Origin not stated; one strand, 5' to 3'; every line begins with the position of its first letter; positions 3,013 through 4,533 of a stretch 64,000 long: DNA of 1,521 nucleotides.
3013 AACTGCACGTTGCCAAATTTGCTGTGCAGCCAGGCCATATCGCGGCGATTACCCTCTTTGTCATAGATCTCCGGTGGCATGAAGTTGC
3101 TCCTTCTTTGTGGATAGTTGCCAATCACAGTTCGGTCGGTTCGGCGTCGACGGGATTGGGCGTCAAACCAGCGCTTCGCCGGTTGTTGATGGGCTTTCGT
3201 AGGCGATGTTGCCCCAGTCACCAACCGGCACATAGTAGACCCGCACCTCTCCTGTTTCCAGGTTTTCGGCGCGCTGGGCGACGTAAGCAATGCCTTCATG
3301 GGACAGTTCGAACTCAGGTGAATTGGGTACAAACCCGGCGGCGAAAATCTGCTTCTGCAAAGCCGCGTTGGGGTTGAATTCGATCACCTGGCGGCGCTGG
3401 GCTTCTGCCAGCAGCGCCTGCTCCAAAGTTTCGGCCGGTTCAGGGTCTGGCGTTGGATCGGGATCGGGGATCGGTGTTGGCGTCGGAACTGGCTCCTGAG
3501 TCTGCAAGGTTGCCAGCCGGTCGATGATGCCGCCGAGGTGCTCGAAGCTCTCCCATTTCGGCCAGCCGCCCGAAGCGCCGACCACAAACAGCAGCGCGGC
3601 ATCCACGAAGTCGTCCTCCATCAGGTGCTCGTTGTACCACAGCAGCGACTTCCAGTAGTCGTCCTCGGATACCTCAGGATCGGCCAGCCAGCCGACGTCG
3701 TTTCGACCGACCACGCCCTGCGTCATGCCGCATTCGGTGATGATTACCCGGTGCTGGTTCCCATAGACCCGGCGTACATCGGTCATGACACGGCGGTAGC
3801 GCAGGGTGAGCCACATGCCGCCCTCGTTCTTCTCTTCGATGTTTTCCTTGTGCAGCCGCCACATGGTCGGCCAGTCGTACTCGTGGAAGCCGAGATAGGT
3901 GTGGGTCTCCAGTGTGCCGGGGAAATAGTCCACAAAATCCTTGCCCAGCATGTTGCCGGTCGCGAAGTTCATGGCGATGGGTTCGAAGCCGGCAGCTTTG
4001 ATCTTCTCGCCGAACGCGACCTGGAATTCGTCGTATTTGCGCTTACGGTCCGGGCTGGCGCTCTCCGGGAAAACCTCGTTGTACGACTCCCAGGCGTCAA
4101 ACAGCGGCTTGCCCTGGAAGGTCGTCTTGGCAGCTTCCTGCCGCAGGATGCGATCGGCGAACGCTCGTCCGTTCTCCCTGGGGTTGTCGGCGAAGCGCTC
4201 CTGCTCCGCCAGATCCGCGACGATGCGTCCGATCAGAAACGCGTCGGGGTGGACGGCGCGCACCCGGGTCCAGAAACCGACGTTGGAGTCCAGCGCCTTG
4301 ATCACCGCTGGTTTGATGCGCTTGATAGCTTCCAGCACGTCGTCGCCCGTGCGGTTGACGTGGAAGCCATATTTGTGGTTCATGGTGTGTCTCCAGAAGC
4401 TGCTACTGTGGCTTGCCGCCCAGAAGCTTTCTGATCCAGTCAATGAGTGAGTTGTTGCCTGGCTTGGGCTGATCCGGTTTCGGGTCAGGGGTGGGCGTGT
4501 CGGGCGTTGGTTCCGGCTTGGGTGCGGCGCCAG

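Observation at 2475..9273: Candidate undescribed NLR-like conflict / cell-suicide cassette: CHAT-NACHT(like)-HEAT protein with papain-like peptidase, GH-A-like hydrolase and an orphan protein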

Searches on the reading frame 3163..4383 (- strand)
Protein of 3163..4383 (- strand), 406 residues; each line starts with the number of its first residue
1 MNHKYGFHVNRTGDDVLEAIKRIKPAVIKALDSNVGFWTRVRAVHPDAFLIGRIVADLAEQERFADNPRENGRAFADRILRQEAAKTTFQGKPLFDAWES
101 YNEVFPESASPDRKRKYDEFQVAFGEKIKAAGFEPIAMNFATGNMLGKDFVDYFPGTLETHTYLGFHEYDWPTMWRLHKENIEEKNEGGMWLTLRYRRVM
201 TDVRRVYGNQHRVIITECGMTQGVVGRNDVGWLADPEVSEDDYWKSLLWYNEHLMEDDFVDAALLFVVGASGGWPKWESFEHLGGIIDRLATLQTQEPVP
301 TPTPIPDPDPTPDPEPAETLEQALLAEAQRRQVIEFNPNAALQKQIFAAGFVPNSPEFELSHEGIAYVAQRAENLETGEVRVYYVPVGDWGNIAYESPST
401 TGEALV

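Call 4: search_protein_families(library=pfam, proteins=[window:3163-4383:-], max_evalue=0.1)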
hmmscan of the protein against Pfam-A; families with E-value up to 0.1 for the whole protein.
window:3163-4383:- (406 aa): 1 family
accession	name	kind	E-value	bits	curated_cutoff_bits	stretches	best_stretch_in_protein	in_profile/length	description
PF23677.1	YnaL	-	0.0037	17.6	27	1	297-318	18-39/57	Protein YnaL-like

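Call 5: search_protein_families(library=padloc, proteins=[window:3163-4383:-], max_evalue=0.1)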
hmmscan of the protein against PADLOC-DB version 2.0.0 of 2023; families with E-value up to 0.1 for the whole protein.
window:3163-4383:- (406 aa): 0 families

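Call 6: search_protein_families(library=ncbifam, proteins=[window:3163-4383:-], max_evalue=0.1)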
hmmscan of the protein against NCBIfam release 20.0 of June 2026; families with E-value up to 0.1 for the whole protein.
window:3163-4383:- (406 aa): 5 families
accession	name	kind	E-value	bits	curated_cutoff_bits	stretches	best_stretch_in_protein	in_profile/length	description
NF037973.1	metallo_SslE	exception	0.013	12.9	3000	1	295-317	63-85/1519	lipoprotein metalloprotease SslE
NF008084.0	PRK10819.1-5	equivalog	0.03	14.2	315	1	296-344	88-136/249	TonB system transport protein TonB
NF007285.1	PRK09752.1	equivalog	0.034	11.8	1459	1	297-326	927-956/1250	AIDA-I family autotransporter adhesin YfaL/EhaC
NF033186.1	internalin_K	exception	0.039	12.4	1100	1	295-317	507-537/604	class 1 internalin InlK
NF033845.1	MSCRAMM_ClfB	exception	0.065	11.1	999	1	297-317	559-579/871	MSCRAMM family adhesin clumping factor ClfB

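Call 7: search_protein_families(library=phrogs, proteins=[window:3163-4383:-], max_evalue=0.1)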
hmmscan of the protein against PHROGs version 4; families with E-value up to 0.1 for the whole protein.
window:3163-4383:- (406 aa): 1 family
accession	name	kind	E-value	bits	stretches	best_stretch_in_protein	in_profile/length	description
phrog_38673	-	unknown function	0.034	15.1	1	293-319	88-114/118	-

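Call 8: search_solved_structures(query=window:3163-4383:-, max_evalue=1, show_alignments=2)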
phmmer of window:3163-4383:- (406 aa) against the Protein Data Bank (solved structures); distinct sequences matched with E-value up to 1: 0.

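Call 36: find_homologous_proteins(query=window:3163-4383:-)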
Query window:3163-4383:- (406 aa): 426 proteins with E <= 0.001 among 8000 candidates; the best 120 are listed.
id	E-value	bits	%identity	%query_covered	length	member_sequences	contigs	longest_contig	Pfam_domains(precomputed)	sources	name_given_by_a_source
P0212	9.5e-282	952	100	100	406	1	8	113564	-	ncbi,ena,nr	ncbi:MAG: hypothetical protein H6649_05565 [Caldilineae bacterium]|nr:hypothetical protein [Anaeroli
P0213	8.4e-281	949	100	100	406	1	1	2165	-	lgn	-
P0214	3.1e-280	947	100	100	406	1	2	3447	-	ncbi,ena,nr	ncbi:MAG: hypothetical protein KC487_07205 [Anaerolineae bacterium]|nr:hypothetical protein [Anaerol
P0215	1.1e-279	945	99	100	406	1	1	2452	-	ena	-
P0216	3.0e-257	872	93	100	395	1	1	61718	-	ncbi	ncbi:MAG: hypothetical protein R2844_21080 [Caldilineales bacterium]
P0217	3.3e-245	832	85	100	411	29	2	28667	-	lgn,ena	-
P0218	1.0e-243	827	83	100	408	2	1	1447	-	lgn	-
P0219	3.4e-242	822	84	100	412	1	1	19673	-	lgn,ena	-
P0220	1.1e-240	817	83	100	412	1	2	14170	-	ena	-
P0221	1.1e-223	761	97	81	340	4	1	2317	-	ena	-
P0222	4.7e-211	719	75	99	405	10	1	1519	-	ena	-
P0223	1.8e-210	717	76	97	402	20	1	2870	-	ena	-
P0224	2.5e-206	704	75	98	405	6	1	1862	-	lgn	-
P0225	2.6e-206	704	73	99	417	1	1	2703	-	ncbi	-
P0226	1.1e-202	692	73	98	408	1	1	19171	-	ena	-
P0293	1.6e-160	553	60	97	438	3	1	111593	-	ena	-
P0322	8.9e-156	537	60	97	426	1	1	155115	-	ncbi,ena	-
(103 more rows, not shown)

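Call 37: find_encoding_contigs(protein=P0322, flank=10000, max_places=1)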
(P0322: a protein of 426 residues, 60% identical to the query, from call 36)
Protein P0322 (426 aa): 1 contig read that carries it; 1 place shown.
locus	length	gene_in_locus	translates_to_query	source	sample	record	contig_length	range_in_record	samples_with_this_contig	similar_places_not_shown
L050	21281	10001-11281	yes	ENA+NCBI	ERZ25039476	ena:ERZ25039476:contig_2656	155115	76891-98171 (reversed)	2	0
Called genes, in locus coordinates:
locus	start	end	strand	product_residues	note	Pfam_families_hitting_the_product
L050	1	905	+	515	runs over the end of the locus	PF12770:CHAT, PF01364:Peptidase_C25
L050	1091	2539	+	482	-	-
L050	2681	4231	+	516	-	PF01743:PolyA_pol, PF12627:PolyA_pol_RNAbd, PF01966:HD (weak), PF13735:tRNA_NucTran2_2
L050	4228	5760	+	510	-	-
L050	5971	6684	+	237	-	PF07228:SpoIIE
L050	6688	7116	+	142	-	-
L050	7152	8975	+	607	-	-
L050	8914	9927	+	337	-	PF01551:Peptidase_M23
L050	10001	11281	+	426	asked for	-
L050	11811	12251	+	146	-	-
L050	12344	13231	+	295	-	PF04962:KduI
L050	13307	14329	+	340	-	PF00294:PfkB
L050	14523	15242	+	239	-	-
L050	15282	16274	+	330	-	PF01408:GFO_IDH_MocA, PF22725:GFO_IDH_MocA_C3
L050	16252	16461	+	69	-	PF02894:GFO_IDH_MocA_C (weak)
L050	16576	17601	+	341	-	PF08240:ADH_N, PF00107:ADH_zinc_N, PF13602:ADH_zinc_N_2 (weak)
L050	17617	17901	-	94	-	PF08922:DUF1905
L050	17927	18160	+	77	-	-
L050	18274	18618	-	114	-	-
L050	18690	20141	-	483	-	PF00149:Metallophos (weak), PF02872:5_nucleotid_C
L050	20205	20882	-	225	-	PF12120:Arr-ms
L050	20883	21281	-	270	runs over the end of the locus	PF05891:Methyltransf_PK, PF13489:Methyltransf_23, PF02353:CMAS (weak), PF01209:Ubie_methyltran, PF08241:Methyltransf_11, PF08242:Methyltransf_12, PF13649:Methyltransf_25, PF13847:Methyltransf_31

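Call 38: find_encoding_contigs(protein=P0293, flank=10000, max_places=1)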
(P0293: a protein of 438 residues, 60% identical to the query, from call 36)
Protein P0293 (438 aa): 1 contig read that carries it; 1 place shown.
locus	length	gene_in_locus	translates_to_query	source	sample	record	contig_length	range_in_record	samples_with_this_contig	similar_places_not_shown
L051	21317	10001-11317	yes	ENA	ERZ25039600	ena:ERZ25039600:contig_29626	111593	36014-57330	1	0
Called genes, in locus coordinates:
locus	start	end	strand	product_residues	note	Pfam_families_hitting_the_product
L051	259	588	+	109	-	-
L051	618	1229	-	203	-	-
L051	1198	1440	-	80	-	PF13304:AAA_21 (weak)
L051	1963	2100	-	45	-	-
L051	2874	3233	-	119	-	PF00528:BPD_transp_1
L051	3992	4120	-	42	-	-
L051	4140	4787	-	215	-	PF00496:SBP_bac_5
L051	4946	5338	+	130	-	-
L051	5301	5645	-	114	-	-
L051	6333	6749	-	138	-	-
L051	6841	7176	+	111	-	-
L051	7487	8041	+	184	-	PF01425:Amidase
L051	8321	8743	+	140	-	PF01425:Amidase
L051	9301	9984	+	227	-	-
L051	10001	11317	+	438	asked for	-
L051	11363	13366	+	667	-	PF11860:Muramidase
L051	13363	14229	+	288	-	-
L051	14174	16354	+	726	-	PF06347:SH3_4 (weak), PF08239:SH3_3, PF11860:Muramidase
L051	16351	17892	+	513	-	PF01364:Peptidase_C25 (weak)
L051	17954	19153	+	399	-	PF01734:Patatin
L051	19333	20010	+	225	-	PF00082:Peptidase_S8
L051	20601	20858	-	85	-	-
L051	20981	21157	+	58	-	-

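Call 56: search_solved_structures(query=A4, max_evalue=1, show_alignments=2)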
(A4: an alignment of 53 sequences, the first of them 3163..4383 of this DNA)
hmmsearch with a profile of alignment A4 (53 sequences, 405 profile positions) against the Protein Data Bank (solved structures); distinct sequences matched with E-value up to 1: 0.

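Call 59: predict_structure(alignment_id=A4)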
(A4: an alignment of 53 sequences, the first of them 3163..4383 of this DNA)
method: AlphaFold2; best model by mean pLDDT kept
length: 406 residues; sequences in the alignment: 53
mean_pLDDT: 80.1   pTM: 0.69
mean pLDDT of the five models: 80.1, 80.0, 78.6, 78.2, 77.4
residues with pLDDT >= 90: 159; 70-90: 151; 50-70: 46; < 50: 50
segments of 3 or more residues with pLDDT < 50: 222-236, 268-282, 302-314, 400-406
pLDDT, mean of each block of 10 residues (from residue 1): 89 85 93 94 97 87 89 97 97 96 71 91 97 88 74 95 87 69 70 83 94 87 41 52 82 92 71 43 69 80 40 60 85 70 87 88 92 84 92 82 29
secondary structure, 60 per line:
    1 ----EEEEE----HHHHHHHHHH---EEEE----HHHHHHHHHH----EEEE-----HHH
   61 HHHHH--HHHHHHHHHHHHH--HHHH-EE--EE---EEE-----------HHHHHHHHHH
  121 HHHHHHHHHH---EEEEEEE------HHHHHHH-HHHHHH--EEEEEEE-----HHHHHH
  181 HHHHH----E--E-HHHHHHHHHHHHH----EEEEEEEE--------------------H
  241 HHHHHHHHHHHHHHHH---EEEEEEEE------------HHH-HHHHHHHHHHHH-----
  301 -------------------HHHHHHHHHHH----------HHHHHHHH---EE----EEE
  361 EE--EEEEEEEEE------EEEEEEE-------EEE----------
elements in order: E5-9 H14-23 E27-30 H35-44 E49-52 H58-65 H68-80 H83-86 E97-99 H111-130 E134-140 H147-153 H155-160 E163-169 H175-185 H195-207 E212-219 H240-256 E260-267 H284-295 H320-330 H341-348 E358-362 E365-373 E380-386 E394-396

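Call 62: fold_search(model_id=the predicted structure, library=pdb)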
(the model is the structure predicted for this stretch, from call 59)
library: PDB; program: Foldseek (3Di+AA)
matches with E <= 10: 912; with E <= 0.001: 54
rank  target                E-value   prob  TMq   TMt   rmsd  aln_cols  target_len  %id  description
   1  5o7z_A                1.3e-06  1.00  0.41  0.34  15.8       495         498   12  Crystal Structure of R67A Mutant of alpha-L-arabinofuranosidase Ara51 from Clostridium thermocellum (released 2018-06-27)
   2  2c7f_D                1.5e-06  1.00  0.38  0.32  15.7       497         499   12  The Structure of a family 51 arabinofuranosidase, Araf51, from Clostridium thermocellum in complex with 1,5-alpha-L-Ar (released 2005-12-14)
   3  5o7z_B                2.1e-06  1.00  0.37  0.32  16.2       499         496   11  Crystal Structure of R67A Mutant of alpha-L-arabinofuranosidase Ara51 from Clostridium thermocellum (released 2018-06-27)
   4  1r7o                  2.7e-06  1.00  0.45  0.50   5.9       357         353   11  Crystal Structure of apo-mannanase 26A from Psudomonas cellulosa (released 2003-11-11)
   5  6uaw_A                2.7e-06  1.00  0.38  0.56   8.0       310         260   11  Crystal structure of a GH128 (subgroup II) endo-beta-1,3-glucanase from Pseudomonas viridiflava (PvGH128_II) in comple (released 2020-05-20)
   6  2c7f_C                3.9e-06  1.00  0.40  0.34  15.0       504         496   11  The Structure of a family 51 arabinofuranosidase, Araf51, from Clostridium thermocellum in complex with 1,5-alpha-L-Ar (released 2005-12-14)
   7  1pz2_A                4.6e-06  1.00  0.41  0.34  15.6       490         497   10  Crystal structure of a transient covalent reaction intermediate of a family 51 alpha-L-arabinofuranosidase (released 2003-10-07)
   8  1pz3_A                4.9e-06  1.00  0.41  0.34  15.7       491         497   10  Crystal structure of a family 51 (GH51) alpha-L-arabinofuranosidase from Geobacillus stearothermophilus T6 (released 2003-10-07)
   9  2c7f_F                5.2e-06  1.00  0.39  0.33  15.9       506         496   12  The Structure of a family 51 arabinofuranosidase, Araf51, from Clostridium thermocellum in complex with 1,5-alpha-L-Ar (released 2005-12-14)
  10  2c7f_B                5.2e-06  1.00  0.38  0.32  16.0       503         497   11  The Structure of a family 51 arabinofuranosidase, Araf51, from Clostridium thermocellum in complex with 1,5-alpha-L-Ar (released 2005-12-14)
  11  2c7f_E                9.4e-06  1.00  0.39  0.33  15.6       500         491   12  The Structure of a family 51 arabinofuranosidase, Araf51, from Clostridium thermocellum in complex with 1,5-alpha-L-Ar (released 2005-12-14)
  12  2c7f_A                1.1e-05  1.00  0.38  0.33  15.8       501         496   11  The Structure of a family 51 arabinofuranosidase, Araf51, from Clostridium thermocellum in complex with 1,5-alpha-L-Ar (released 2005-12-14)
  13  4gzi_A                1.2e-05  1.00  0.40  0.49   6.9       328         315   11  Active-site mutant of potato endo-1,3-beta-glucanase in complex with laminaratriose (released 2013-01-02)
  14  5o81_D                1.4e-05  1.00  0.39  0.33  15.5       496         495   11  Crystal Structure of R67A/E173A Mutant of alpha-L-arabinofuranosidase Ara51 from Clostridium thermocellum (released 2018-06-27)
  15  5o81_A                1.5e-05  1.00  0.38  0.32  15.4       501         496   12  Crystal Structure of R67A/E173A Mutant of alpha-L-arabinofuranosidase Ara51 from Clostridium thermocellum (released 2018-06-27)
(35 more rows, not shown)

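Call 71: search_dna_similar(query=window:3163-4383:-, collection=phages, mode=protein, max_evalue=0.001)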
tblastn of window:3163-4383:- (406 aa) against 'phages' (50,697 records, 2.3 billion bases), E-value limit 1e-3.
No match.

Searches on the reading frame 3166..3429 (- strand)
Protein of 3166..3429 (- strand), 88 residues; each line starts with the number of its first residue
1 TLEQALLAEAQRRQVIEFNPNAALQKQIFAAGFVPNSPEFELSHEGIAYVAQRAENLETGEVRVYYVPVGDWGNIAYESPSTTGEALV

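Call 83: search_protein_families(library=pfam, proteins=[window:3166-3429:-], max_evalue=1)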
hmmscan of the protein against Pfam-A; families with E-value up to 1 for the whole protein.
window:3166-3429:- (88 aa): 0 families
